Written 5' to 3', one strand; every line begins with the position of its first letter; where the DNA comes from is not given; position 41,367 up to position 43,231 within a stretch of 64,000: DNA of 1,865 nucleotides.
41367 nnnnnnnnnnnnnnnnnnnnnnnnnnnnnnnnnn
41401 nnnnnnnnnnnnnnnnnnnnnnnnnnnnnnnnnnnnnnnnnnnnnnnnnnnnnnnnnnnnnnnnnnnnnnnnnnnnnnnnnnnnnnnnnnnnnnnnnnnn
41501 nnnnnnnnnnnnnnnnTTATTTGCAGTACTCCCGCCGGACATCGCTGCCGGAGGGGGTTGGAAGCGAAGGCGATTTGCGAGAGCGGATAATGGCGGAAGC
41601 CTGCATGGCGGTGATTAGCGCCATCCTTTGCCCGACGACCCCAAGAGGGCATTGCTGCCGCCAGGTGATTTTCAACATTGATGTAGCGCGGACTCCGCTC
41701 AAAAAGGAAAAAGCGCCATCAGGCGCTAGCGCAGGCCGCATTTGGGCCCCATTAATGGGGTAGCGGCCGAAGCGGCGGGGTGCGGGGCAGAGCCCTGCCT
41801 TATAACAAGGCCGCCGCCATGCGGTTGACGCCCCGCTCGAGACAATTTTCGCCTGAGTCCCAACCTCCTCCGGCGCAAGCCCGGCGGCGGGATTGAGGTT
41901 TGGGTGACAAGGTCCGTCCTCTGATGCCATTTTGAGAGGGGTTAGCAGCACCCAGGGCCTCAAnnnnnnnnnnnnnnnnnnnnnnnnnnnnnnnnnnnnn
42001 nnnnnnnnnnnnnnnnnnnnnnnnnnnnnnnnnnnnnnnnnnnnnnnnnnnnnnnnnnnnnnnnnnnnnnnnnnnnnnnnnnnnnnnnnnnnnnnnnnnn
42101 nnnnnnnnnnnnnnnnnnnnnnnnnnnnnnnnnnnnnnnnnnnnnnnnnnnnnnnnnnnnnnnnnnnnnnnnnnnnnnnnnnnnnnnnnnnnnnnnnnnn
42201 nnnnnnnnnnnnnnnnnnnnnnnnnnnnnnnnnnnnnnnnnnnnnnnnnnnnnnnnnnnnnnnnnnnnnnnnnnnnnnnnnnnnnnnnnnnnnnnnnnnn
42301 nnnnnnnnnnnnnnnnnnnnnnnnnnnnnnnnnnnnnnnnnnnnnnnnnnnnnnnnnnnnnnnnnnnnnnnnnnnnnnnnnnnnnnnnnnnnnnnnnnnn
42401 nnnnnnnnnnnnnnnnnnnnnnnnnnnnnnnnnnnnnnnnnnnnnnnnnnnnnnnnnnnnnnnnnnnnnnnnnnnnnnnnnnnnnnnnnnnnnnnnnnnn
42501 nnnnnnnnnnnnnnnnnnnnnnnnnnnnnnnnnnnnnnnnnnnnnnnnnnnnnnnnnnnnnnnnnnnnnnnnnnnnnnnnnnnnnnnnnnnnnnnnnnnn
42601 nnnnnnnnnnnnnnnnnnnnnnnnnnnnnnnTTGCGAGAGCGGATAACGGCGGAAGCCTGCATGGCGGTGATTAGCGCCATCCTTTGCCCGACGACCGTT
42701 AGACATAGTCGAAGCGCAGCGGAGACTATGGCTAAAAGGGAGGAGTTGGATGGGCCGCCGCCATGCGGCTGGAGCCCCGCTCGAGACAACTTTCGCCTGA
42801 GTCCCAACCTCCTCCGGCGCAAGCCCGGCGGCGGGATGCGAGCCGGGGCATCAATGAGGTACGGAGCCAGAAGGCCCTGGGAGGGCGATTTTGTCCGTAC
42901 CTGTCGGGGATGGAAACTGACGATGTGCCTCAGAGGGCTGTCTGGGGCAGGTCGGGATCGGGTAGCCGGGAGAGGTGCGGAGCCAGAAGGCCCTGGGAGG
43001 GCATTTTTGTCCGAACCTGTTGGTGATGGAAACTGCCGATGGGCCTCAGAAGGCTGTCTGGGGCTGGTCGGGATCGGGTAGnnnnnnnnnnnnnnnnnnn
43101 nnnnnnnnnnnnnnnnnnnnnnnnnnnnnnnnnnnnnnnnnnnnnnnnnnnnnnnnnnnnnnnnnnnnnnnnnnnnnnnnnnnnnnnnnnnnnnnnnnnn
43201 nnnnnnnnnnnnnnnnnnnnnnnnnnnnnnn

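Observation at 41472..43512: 2-kb GC-rich non-coding island built from nested repeat modules (order A-B-72mers-terminator-B'-C-A-B-C-C-C-C')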

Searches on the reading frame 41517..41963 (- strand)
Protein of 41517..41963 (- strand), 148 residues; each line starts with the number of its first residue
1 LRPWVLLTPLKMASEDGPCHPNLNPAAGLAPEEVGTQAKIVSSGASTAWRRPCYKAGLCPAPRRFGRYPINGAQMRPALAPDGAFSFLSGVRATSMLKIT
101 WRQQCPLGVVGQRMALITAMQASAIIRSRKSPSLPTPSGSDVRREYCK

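Call 80: search_protein_families(library=pfam, max_evalue=0.1, proteins=[window:41517-41963:-])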
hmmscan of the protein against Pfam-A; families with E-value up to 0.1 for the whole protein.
window:41517-41963:- (148 aa): 0 families

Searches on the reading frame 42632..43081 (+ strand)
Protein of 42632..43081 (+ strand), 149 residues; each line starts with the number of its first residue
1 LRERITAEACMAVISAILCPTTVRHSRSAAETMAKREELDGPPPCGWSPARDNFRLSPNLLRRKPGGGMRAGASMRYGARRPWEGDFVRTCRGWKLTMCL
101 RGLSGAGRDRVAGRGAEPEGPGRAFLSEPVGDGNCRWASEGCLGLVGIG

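Call 26: find_homologous_proteins(query=window:42632-43078:+, max_evalue=0.001)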
Query window:42632-43078:+ (149 aa): 3 proteins with E <= 0.001 among 50 candidates.
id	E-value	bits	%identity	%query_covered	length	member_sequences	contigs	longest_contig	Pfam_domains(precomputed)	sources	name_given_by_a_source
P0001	1.2e-58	216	81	90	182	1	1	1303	-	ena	-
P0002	9.5e-17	79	74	39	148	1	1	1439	-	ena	-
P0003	1.4e-12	66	43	87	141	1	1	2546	-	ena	-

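Call 27: find_encoding_contigs(protein=P0001, flank=10000)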
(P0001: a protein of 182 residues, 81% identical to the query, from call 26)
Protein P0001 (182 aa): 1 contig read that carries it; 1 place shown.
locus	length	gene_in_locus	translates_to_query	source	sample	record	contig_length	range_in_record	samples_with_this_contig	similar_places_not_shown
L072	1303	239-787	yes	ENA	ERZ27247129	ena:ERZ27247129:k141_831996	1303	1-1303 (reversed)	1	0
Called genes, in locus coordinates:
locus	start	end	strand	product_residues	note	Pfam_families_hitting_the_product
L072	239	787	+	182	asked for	-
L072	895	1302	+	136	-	?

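Call 28: find_encoding_contigs(protein=P0002, flank=10000)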
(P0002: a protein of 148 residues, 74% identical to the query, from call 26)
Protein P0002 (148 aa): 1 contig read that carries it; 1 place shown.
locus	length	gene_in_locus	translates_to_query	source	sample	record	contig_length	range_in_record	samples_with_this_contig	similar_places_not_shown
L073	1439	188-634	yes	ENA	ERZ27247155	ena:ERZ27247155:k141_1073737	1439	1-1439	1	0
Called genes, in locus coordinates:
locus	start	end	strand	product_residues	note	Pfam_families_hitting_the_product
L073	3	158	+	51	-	?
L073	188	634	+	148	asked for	-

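Call 29: find_encoding_contigs(protein=P0003, flank=10000)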
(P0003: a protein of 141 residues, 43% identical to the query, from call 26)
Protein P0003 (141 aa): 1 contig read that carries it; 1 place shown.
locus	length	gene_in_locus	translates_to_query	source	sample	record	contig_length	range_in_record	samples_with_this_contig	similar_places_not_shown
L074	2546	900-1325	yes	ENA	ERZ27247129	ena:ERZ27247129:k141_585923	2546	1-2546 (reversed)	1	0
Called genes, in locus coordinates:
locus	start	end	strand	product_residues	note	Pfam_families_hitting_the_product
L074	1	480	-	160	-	?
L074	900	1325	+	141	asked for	-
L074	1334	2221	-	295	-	PF12784:PDDEXK_2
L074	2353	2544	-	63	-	?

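Call 37: find_homologous_proteins(query=A3, max_evalue=0.01)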
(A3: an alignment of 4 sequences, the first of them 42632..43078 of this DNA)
Query A3 (4 sequences) (149 aa, profile of the alignment): 13 proteins with E <= 0.01 among 8000 candidates.
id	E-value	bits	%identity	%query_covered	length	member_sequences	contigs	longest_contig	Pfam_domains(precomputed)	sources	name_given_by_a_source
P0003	2.1e-60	221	43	87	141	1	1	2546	-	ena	-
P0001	8.7e-46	173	81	90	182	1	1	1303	-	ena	-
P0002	7.7e-29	119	74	39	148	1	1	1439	-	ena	-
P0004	4.3e-16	77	61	40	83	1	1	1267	-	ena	-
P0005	6.3e-14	70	37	44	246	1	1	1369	-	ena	-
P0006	2.6e-13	68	60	40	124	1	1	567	-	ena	-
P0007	1.3e-9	57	46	68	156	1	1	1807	-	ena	-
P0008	1.8e-9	56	69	24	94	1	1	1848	-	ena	-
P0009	1.1e-8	53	49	27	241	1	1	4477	-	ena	-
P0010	9.2e-8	50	67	24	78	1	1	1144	-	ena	-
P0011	1.6e-6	47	38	79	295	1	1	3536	-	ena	-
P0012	2.0e-3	36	79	16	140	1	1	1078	-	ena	-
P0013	2.9e-3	36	60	32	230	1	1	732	-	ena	-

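Call 38: find_encoding_contigs(protein=P0009, flank=10000)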
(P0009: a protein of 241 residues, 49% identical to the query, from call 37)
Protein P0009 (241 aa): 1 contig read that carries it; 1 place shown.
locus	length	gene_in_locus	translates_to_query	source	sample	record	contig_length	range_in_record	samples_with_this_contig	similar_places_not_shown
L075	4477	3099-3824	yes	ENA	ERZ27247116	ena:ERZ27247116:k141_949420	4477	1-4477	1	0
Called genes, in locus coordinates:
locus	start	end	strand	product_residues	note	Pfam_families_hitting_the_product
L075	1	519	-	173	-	PF02620:YceD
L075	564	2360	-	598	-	PF00009:GTP_EFTU, PF01926:MMR_HSR1 (weak), PF22042:EF-G_D2, PF03144:GTP_EFTU_D2, PF00679:EFG_C, PF21018:BipA_C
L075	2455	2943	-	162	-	-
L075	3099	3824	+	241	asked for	-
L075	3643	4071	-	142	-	-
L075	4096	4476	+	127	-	?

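Call 39: find_encoding_contigs(protein=P0011, flank=10000)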
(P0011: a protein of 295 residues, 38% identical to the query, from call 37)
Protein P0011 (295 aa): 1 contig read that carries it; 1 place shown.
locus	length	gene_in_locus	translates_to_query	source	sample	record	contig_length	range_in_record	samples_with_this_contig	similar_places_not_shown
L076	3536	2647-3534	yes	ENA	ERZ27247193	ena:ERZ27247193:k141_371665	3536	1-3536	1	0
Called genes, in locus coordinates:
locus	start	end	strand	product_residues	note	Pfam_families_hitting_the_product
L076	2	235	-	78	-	?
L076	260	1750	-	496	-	-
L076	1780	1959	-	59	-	-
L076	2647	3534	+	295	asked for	?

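Call 40: find_encoding_contigs(protein=P0007, flank=10000)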
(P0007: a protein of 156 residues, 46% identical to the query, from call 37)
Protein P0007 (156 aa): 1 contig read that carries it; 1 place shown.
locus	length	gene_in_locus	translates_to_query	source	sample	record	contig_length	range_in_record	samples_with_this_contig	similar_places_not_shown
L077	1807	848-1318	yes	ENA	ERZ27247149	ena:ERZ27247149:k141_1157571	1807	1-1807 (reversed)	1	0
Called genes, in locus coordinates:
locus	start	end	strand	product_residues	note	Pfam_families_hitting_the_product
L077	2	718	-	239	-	?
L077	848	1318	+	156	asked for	-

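Call 41: find_encoding_contigs(protein=P0008, flank=10000)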
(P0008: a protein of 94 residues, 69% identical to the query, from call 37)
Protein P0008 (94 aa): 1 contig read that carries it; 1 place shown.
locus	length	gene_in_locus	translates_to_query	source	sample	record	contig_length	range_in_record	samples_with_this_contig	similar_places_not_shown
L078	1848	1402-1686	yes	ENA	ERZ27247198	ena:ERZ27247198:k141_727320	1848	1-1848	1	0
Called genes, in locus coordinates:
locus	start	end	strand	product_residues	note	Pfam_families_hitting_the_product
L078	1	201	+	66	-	?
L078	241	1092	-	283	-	PF12784:PDDEXK_2, PF27070:HTH_Rpn_C (faint)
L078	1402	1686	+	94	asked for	-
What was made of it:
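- The gene on the A side is divergent in all 4 readable contexts (calls 29, 38-41).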

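Call 67: find_encoding_contigs(protein=P0005, flank=10000)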
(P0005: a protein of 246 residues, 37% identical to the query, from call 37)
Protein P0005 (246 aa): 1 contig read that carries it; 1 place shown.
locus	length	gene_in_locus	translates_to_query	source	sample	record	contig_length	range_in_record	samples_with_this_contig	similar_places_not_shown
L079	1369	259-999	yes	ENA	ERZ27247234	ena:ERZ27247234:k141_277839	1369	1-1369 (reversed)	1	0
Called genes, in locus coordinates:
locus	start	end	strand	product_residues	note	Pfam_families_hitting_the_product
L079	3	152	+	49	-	?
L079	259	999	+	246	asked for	-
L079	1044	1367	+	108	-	?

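Call 80: search_protein_families(library=pfam, max_evalue=0.1, proteins=[window:42632-43081:+])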
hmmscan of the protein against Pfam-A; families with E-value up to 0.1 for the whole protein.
window:42632-43081:+ (149 aa): 0 families

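Call 83: find_encoding_contigs(protein=P0004, flank=10000)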
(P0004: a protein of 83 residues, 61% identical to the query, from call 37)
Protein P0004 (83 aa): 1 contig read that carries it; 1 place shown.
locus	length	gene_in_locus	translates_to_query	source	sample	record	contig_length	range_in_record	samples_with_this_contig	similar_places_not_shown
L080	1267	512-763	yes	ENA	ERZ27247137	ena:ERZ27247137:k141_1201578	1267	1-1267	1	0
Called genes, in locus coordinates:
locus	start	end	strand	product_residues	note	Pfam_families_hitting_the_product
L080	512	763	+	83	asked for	-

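Call 84: find_encoding_contigs(protein=P0010, flank=10000)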
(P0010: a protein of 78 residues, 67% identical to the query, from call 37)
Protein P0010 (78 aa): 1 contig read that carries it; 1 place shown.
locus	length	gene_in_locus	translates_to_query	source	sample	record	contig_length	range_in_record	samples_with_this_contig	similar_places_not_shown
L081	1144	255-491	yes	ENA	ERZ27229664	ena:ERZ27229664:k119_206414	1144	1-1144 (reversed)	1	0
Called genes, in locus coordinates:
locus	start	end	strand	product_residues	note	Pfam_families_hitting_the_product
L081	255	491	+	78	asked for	-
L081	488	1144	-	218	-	?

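Call 86: search_protein_families(library=pfam, max_evalue=0.01, proteins=[L077:1312-1620:+, L081:488-1144:-, L076:260-1750:-, L076:3073-3534:-, L075:3643-4071:-, L075:4096-4476:+, L079:1044-1367:+, L074:2353-2544:+])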
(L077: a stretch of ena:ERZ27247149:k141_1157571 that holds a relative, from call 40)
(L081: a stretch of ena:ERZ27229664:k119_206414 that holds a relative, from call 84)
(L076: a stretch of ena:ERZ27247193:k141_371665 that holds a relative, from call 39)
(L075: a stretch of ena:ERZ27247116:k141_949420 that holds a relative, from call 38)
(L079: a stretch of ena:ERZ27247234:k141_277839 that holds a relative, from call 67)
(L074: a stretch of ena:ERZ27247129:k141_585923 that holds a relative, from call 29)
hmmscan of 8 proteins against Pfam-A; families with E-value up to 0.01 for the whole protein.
L077:1312-1620:+ (102 aa): 0 families

L081:488-1144:- (218 aa): 1 family
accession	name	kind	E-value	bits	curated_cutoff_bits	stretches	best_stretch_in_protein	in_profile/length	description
PF00144.29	Beta-lactamase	-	1.5e-09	38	27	1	1-197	153-314/329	Beta-lactamase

L076:260-1750:- (496 aa): 1 family
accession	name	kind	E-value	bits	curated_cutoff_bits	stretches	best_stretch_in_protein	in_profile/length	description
PF13149.12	Mfa_like_1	-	1.4e-15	58.4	27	1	48-283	1-228/246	Fimbrillin-like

L076:3073-3534:- (154 aa): 1 family
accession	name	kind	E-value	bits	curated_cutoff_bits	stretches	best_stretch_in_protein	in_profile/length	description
PF18318.6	Gln-synt_C-ter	-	2e-15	57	22.7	1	2-59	60-117/118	Glutamine synthetase C-terminal domain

L075:3643-4071:- (142 aa): 0 families

L075:4096-4476:+ (127 aa): 1 family
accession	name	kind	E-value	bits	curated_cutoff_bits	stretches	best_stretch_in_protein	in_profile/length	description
PF00149.33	Metallophos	-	0.00053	20.9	21.5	1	61-127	20-71/191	Calcineurin-like phosphoesterase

L079:1044-1367:+ (108 aa): 6 families
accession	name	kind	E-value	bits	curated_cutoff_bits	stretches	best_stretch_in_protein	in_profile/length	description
PF01381.28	HTH_3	-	1.9e-15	57.1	23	1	14-62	4-52/55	Helix-turn-helix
PF13560.12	HTH_31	-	3.9e-12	46.7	27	1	11-61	6-57/64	Helix-turn-helix domain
PF12844.13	HTH_19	-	8.8e-11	42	30.2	1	10-61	3-54/64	Helix-turn-helix domain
PF13443.12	HTH_26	-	0.0002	22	22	1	10-62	1-54/63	Cro/C1-type HTH DNA-binding domain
PF15731.11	MqsA_antitoxin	-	0.00028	21.4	30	1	11-54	74-117/131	Antitoxin component of bacterial toxin-antitoxin system, MqsA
PF07022.19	Phage_CI_repr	-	0.0019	18.9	22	0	14-41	6-34/65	Bacteriophage CI repressor helix-turn-helix domain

L074:2353-2544:+ (64 aa): 1 family
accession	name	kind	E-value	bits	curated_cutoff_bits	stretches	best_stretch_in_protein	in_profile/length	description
PF00587.30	tRNA-synt_2b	-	2.3e-06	28.2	29.3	1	14-57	137-178/179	tRNA synthetase class II core domain (G, H, P, S and T)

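Call 88: search_protein_families(library=ncbifam, max_evalue=0.01, proteins=[L077:1312-1620:+, L074:1334-2221:-])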
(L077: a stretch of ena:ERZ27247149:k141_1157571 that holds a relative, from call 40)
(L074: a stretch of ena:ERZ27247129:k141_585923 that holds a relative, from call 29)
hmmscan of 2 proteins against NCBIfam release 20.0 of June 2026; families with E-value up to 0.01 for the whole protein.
L077:1312-1620:+ (102 aa): 1 family
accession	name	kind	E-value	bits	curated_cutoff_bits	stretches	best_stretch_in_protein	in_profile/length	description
NF033563.0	transpos_IS30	equivalog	4.3e-21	75.8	80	2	55-97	225-267/267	IS30 family transposase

L074:1334-2221:- (295 aa): 1 family
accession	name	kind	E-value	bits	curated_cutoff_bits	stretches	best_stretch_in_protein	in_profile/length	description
TIGR01784.1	T_den_put_tspse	subfamily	1.5e-29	103.7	52.1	1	16-294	1-272/273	Rpn family recombination-promoting nuclease/putative transposase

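Call 101: search_protein_representatives(alignment_id=A3)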
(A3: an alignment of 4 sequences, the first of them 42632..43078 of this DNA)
Query: 4 sequences, 126 profile positions. Proteins with E-value up to 0.001 (for the whole library): 11; up to 1e-10: 5; up to 1e-30: 1. The best 11 are listed.
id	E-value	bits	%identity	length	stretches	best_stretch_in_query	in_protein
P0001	2.8e-46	173.3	-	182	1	11-126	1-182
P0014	6.3e-20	88.1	-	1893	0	-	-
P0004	1.4e-16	77.4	-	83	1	1-66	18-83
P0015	1.4e-16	77.3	-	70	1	71-126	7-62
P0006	8.4e-14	68.4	-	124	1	79-126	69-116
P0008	5.9e-10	55.9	-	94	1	1-68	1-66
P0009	3.4e-09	53.4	-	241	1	1-59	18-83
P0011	4.9e-07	46.5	-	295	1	33-117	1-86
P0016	1.2e-05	42.0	-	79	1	1-45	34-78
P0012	6.4e-04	36.4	-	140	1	1-25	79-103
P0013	9.1e-04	35.9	-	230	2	71-105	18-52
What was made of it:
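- On REP/REPIN-RAYT: Only about 10 related ORFs turned up in 1.84 billion representative proteins (call 101).
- Checked: Their only database relatives are shadow ORFs of the same repeats (calls 26, 37, 101).
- The only homologues are shadow ORFs of the same repeats (calls 26, 37, 101).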
